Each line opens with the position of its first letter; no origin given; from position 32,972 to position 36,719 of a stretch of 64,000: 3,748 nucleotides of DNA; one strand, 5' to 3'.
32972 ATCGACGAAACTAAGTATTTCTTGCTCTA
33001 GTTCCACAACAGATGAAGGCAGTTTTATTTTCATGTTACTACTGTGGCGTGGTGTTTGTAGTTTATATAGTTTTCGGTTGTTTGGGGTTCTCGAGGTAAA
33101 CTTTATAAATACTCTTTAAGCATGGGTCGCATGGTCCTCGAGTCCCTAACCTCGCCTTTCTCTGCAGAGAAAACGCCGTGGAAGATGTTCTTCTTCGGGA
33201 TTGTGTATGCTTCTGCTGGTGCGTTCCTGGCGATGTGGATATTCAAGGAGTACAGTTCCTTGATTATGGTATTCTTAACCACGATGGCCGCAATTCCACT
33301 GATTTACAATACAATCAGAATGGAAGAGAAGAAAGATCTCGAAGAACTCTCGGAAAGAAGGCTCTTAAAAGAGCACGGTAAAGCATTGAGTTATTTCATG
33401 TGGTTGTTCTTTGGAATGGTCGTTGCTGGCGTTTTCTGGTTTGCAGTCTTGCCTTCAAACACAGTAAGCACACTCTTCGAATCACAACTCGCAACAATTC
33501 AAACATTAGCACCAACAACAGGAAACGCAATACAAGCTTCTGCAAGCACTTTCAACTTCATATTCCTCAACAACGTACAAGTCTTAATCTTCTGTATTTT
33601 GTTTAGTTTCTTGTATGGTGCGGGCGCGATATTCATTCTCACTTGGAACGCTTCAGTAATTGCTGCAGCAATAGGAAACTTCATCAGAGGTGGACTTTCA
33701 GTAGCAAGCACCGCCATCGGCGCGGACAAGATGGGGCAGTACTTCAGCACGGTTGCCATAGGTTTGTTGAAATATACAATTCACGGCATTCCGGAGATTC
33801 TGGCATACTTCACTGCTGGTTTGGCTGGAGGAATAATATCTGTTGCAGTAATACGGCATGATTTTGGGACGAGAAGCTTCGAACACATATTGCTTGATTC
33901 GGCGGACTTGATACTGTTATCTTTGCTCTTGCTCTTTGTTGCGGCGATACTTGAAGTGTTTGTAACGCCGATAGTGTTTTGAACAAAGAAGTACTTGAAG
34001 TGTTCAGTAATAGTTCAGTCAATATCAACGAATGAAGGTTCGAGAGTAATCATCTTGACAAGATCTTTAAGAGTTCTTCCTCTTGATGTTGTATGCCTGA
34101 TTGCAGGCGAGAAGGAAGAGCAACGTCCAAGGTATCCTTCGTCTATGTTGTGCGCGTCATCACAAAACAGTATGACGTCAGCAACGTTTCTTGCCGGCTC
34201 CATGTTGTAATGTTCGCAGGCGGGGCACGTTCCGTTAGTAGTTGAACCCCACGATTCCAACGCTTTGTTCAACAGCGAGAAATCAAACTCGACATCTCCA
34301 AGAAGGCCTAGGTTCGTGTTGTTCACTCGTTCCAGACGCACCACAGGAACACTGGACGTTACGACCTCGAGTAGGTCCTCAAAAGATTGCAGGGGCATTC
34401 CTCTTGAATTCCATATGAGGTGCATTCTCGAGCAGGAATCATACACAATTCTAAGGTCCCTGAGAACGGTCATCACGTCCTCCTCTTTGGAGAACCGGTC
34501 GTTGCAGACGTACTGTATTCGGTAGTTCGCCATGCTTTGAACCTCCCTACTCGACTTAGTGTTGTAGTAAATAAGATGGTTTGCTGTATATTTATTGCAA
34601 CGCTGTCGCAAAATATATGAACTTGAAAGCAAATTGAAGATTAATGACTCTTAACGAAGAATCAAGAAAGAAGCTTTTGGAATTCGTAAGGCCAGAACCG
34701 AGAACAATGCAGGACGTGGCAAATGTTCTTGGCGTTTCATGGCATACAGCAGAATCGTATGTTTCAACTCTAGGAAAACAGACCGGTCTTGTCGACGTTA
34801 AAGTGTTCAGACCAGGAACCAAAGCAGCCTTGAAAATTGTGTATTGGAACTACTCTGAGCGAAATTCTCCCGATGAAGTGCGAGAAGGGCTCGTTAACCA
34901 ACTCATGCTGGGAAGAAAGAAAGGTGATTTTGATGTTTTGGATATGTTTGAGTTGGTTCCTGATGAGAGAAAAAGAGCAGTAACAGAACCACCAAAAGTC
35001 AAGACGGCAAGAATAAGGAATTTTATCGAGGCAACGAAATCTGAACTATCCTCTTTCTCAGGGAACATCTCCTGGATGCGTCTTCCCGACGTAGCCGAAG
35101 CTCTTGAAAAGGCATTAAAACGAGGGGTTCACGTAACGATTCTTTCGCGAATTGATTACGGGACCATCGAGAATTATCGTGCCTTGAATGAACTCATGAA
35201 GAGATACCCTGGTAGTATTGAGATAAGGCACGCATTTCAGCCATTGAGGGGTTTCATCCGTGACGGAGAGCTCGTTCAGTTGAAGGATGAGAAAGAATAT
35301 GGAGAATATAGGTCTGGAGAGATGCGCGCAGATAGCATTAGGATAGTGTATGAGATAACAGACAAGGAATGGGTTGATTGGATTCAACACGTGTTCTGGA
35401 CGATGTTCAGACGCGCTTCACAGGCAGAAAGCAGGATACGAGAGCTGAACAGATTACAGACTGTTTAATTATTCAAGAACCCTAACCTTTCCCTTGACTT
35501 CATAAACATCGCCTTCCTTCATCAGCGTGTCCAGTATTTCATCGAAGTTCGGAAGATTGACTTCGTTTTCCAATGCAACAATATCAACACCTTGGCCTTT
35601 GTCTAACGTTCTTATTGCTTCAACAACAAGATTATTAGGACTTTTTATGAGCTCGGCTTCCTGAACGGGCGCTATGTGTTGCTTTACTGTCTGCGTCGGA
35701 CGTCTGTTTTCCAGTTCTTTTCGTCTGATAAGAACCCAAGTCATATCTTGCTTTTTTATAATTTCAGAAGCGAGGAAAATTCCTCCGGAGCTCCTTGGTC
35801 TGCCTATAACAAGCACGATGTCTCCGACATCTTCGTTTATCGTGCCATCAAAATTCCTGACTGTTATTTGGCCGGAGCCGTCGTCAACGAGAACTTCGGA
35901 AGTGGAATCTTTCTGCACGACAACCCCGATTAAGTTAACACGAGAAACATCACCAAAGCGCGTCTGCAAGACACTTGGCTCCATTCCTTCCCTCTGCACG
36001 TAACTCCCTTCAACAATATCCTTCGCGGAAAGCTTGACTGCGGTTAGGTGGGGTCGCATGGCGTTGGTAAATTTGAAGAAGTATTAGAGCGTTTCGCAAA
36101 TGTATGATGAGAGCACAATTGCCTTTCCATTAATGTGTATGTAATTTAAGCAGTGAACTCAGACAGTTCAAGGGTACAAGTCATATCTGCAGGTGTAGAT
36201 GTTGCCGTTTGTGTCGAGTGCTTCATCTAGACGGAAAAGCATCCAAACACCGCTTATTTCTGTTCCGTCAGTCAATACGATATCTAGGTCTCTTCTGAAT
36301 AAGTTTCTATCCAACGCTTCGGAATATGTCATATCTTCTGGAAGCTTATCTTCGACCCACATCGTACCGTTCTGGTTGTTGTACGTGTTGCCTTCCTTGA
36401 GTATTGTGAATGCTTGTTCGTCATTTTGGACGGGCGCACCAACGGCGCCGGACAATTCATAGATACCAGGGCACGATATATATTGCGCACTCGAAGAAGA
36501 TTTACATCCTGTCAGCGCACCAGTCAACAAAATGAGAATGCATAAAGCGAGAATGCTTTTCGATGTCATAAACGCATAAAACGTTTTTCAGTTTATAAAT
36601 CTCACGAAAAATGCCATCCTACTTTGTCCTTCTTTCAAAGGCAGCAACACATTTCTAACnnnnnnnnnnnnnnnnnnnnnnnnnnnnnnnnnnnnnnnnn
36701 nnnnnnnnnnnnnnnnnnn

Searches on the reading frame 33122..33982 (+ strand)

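Call 58: search_protein_families(library=pfam, proteins=[window:33122-33982:+], max_evalue=0.00001)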
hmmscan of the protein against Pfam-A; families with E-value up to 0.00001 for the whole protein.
window:33122-33982:+ (286 aa): 1 family
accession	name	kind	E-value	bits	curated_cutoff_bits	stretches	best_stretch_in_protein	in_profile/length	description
PF01944.22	SpoIIM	-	7.7e-13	49.1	26.9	1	95-283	4-163/163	Stage II sporulation protein M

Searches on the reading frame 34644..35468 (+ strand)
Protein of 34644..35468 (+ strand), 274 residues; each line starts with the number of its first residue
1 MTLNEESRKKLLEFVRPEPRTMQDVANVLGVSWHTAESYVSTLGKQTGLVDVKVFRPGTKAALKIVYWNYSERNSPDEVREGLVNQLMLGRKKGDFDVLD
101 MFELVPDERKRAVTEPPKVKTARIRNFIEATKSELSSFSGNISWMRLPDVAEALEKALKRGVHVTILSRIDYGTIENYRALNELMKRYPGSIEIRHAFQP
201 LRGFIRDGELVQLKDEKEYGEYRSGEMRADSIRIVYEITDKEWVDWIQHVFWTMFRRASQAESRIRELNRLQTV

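Call 38: search_protein_families(library=pfam, proteins=[window:34644-35468:+], max_evalue=1)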
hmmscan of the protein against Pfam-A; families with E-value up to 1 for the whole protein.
window:34644-35468:+ (274 aa): 4 families
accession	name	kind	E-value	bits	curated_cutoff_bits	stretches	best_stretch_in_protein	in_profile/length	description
PF13542.12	HTH_Tnp_ISL3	-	0.027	14.4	27.4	1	21-38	28-45/51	Helix-turn-helix domain of transposase family ISL3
PF17763.6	Asparaginase_C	-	0.067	13.6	34.6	1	140-178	35-69/114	Glutaminase/Asparaginase C-terminal domain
PF13091.12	PLDc_2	-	0.087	13.1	27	1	148-196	23-73/132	PLD-like domain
PF13466.11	STAS_2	-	0.11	13.1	29.2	1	138-197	3-66/80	STAS domain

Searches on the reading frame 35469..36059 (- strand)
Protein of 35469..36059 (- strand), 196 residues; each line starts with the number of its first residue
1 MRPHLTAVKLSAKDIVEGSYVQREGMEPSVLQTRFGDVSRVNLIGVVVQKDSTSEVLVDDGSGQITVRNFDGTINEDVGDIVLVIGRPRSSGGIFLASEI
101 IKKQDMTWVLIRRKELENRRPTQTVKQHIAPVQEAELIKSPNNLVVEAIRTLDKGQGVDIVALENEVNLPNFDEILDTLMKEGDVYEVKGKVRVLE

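Call 9: search_protein_families(library=pfam, proteins=[window:35469-36059:-])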
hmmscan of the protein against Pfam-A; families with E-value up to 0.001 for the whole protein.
window:35469-36059:- (196 aa): 0 families

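Call 36: search_protein_families(library=ncbifam, proteins=[window:35469-36059:-], max_evalue=1)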
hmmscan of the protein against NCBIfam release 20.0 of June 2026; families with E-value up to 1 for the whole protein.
window:35469-36059:- (196 aa): 1 family
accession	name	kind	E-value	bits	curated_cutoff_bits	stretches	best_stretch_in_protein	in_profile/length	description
TIGR00156.1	TIGR00156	subfamily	0.055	13.5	108.15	1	12-68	30-87/128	YgiW/YdeI family stress tolerance OB fold protein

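Call 37: search_solved_structures(query=window:35469-36059:-, max_evalue=10)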
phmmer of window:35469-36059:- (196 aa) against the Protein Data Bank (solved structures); distinct sequences matched with E-value up to 10: 6.
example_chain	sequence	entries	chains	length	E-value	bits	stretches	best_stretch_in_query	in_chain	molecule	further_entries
9f26_C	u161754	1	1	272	1.8e-06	31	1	1-119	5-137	RPA32 subunit of the hetero-oligomeric complex involved in homologous recombination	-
8aas_B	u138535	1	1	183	2e-06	30.9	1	4-119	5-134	RPA32 subunit of the hetero-oligomeric complex involved in homologous recombination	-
8c5y_B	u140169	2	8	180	2.2e-06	30.7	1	5-119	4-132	RPA32 subunit of the hetero-oligomeric complex involved in homologous recombination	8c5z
8oej_B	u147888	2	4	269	3.2e-06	30.2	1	4-119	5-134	RPA32 subunit of the hetero-oligomeric complex involved in homologous recombination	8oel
8aaj_B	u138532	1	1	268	3.4e-06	30.1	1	4-119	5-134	RPA32 subunit of the hetero-oligomeric complex involved in homologous recombination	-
6i52_B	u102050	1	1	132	0.48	13.3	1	37-94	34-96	Replication factor A protein 2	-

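Call 38: search_protein_families(library=pfam, proteins=[window:35469-36059:-], max_evalue=1)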
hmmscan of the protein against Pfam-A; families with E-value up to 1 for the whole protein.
window:35469-36059:- (196 aa): 4 families
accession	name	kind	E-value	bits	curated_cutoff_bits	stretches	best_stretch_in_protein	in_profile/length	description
PF16100.11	RMI2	-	0.0022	18.2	29.4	1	37-90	37-96/132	RecQ-mediated genome instability protein 2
PF01336.31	tRNA_anti-codon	-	0.011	16.1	27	0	178-193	43-58/75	OB-fold nucleic acid binding domain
PF22798.2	DUF5817_CT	-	0.093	13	29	1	144-193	2-53/54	DUF5817, C-terminal domain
PF08784.17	RPA_C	-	0.2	12.8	22.6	1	138-186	49-100/106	Replication protein A C terminal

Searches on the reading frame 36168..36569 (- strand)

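Call 9: search_protein_families(library=pfam, proteins=[window:36168-36569:-])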
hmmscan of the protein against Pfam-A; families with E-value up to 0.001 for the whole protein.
window:36168-36569:- (133 aa): 0 families

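Call 36: search_protein_families(library=ncbifam, proteins=[window:36168-36569:-], max_evalue=1)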
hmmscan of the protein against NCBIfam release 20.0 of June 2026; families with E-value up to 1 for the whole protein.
window:36168-36569:- (133 aa): 0 families

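Call 38: search_protein_families(library=pfam, proteins=[window:36168-36569:-], max_evalue=1)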
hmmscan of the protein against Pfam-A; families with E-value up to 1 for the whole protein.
window:36168-36569:- (133 aa): 2 families
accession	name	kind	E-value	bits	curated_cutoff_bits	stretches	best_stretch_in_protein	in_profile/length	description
PF15184.11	TOM6p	-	0.18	12.1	27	1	82-111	32-59/74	Mitochondrial import receptor subunit TOM6 homolog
PF09314.17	DUF1972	-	0.23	11.5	25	1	26-106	87-166/186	Domain of unknown function (DUF1972)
